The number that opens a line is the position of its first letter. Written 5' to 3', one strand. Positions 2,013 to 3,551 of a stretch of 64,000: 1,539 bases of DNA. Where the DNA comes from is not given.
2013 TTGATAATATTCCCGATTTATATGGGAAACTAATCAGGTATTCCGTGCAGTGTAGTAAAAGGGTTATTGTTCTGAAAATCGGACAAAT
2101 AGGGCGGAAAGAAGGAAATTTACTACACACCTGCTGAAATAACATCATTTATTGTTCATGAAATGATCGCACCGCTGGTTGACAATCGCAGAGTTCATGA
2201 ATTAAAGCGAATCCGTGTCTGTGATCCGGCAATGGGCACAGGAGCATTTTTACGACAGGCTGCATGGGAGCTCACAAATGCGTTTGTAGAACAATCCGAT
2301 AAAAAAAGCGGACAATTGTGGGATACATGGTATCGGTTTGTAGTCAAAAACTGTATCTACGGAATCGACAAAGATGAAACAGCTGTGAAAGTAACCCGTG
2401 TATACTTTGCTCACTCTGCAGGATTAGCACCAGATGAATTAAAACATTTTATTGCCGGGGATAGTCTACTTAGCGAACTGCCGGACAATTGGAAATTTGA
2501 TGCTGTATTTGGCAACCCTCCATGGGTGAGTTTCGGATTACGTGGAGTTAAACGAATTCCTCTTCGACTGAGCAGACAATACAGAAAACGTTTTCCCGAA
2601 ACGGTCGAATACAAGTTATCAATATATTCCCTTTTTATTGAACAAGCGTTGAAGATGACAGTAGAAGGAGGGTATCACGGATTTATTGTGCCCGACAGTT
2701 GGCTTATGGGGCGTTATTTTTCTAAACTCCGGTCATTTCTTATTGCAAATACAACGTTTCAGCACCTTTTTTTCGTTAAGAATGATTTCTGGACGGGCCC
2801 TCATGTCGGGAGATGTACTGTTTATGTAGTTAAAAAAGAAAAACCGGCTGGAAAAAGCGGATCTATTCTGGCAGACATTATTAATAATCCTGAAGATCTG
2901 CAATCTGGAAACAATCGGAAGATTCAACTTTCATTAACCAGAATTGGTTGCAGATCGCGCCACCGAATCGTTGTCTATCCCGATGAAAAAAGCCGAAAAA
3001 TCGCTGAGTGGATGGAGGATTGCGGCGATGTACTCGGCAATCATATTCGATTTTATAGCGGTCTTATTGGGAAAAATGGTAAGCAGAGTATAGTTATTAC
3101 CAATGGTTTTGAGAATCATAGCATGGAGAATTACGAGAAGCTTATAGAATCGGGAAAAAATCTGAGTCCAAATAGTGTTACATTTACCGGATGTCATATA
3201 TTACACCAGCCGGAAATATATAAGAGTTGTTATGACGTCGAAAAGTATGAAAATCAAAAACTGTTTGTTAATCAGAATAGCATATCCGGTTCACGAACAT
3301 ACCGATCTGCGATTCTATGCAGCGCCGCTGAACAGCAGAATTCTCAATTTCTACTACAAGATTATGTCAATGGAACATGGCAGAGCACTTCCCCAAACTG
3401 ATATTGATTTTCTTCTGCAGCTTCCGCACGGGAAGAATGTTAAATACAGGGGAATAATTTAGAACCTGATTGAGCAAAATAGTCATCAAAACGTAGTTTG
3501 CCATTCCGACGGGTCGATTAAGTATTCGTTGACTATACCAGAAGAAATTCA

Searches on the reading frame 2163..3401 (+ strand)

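Call 71: search_protein_families(library=pfam, proteins=[window:2163-3401:+], max_evalue=0.0001)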
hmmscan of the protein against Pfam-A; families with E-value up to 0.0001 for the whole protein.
window:2163-3401:+ (412 aa): 2 families
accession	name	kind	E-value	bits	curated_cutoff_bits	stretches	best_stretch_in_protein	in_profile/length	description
PF07669.17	Eco57I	-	1.9e-23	83.9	25.3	1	63-205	1-165/171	Eco57I restriction-modification methylase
PF02384.22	N6_Mtase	-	1.6e-09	37.9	20.4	1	16-254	47-258/311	N-6 DNA Methylase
